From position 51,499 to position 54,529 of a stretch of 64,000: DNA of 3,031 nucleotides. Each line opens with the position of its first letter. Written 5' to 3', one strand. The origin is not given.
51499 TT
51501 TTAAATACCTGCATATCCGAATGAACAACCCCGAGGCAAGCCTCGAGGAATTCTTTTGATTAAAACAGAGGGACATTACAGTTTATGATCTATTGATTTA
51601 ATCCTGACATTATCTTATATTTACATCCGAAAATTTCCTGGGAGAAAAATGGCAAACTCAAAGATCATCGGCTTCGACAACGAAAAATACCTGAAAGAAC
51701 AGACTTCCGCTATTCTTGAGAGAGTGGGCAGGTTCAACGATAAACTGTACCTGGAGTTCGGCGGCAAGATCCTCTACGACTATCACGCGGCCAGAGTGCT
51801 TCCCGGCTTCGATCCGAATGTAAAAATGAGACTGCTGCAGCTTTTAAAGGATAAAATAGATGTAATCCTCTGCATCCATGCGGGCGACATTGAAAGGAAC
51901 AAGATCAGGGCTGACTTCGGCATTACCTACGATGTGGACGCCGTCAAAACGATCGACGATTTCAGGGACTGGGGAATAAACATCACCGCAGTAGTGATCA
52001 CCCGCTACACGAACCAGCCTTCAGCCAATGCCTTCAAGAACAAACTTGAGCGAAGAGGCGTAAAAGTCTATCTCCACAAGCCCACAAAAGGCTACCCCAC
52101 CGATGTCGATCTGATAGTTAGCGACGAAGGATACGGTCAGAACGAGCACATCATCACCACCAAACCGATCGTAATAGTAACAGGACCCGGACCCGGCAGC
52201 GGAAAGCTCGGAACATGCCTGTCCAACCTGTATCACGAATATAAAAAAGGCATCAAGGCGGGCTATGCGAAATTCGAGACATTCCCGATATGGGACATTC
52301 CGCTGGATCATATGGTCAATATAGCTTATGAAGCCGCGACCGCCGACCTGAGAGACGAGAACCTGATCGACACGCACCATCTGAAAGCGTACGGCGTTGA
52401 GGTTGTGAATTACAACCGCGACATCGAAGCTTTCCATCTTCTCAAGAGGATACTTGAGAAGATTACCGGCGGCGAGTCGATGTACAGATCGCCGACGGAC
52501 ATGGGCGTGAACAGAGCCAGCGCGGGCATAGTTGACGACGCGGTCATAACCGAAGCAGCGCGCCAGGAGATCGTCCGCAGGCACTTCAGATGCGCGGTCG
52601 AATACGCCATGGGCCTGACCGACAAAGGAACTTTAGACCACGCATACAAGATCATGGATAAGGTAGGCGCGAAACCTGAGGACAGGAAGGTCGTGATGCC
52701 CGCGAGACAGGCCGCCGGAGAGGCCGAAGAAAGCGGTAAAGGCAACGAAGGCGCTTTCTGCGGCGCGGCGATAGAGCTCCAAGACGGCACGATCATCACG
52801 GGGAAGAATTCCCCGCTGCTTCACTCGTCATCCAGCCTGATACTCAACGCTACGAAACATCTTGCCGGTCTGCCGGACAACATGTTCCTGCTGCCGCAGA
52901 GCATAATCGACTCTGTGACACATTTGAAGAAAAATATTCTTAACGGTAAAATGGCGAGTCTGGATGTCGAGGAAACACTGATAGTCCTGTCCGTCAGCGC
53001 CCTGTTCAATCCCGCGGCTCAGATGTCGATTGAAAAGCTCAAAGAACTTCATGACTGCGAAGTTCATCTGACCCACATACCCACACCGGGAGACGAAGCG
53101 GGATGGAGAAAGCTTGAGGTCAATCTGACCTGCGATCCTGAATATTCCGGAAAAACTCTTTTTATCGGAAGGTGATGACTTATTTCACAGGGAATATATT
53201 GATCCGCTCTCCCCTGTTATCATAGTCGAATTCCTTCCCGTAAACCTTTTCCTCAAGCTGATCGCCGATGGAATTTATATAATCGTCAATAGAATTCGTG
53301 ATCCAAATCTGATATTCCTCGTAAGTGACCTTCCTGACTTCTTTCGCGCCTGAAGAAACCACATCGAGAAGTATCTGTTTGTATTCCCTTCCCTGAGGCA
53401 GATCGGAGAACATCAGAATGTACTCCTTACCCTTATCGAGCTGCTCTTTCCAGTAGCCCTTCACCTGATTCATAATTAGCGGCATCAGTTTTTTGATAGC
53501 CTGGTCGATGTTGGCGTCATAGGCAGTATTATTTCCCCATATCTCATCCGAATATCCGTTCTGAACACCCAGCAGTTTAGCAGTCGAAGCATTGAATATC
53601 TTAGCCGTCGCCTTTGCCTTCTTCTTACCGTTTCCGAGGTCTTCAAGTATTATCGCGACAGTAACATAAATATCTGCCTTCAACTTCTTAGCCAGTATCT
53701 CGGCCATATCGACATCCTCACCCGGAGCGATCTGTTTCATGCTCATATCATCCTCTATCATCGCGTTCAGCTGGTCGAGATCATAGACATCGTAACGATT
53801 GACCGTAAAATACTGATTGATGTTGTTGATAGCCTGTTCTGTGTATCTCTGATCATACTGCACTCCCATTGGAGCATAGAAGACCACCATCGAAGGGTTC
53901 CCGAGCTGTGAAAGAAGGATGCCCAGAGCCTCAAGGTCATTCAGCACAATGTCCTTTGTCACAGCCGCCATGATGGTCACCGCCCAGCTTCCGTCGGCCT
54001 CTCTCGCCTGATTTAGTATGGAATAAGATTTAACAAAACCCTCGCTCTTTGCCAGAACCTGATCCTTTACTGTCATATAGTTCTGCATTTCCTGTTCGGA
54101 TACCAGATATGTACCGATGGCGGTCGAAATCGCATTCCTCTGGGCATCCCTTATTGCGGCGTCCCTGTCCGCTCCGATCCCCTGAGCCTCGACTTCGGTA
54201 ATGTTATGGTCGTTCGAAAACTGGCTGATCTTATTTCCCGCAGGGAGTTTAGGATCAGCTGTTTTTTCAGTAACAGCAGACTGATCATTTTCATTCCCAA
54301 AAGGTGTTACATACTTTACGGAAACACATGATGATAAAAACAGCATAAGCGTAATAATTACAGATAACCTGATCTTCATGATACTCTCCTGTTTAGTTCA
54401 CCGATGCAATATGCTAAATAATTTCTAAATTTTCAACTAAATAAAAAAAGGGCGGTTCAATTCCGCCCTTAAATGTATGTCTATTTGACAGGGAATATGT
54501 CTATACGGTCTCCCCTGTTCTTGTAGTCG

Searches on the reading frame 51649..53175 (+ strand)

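Call 38: search_protein_families(library=pfam, proteins=[window:51649-53175:+], max_evalue=0.00001)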
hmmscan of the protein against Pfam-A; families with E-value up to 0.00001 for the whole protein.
window:51649-53175:+ (508 aa): 2 families
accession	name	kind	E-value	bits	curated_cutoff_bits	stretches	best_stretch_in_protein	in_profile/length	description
PF08903.17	DUF1846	-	1e-158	527.9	27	1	7-339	1-332/333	Domain of unknown function DUF1846, N-terminal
PF20921.3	DUF1846_C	-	8.7e-52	175.3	27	1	344-505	1-153/153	Domain of unknown function DUF1846, C-terminal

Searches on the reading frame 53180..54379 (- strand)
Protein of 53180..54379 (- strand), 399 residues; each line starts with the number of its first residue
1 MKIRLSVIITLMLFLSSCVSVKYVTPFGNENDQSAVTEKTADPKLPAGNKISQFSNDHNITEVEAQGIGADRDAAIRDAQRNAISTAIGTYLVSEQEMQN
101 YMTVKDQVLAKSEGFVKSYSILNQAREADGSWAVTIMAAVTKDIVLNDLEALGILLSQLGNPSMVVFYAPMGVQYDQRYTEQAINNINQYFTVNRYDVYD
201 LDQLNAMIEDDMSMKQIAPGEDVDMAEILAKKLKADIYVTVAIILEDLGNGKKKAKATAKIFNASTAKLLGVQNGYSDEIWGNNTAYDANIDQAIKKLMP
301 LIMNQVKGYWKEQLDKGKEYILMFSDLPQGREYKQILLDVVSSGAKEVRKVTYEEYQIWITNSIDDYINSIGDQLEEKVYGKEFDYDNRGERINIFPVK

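Call 38: search_protein_families(library=pfam, proteins=[window:53180-54379:-], max_evalue=0.00001)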
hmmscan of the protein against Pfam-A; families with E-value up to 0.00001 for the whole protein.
window:53180-54379:- (399 aa): 1 family
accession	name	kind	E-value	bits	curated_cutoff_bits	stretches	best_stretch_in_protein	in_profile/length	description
PF19672.4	DUF6175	-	5.1e-09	36.1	23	1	180-324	45-192/293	Family of unknown function (DUF6175)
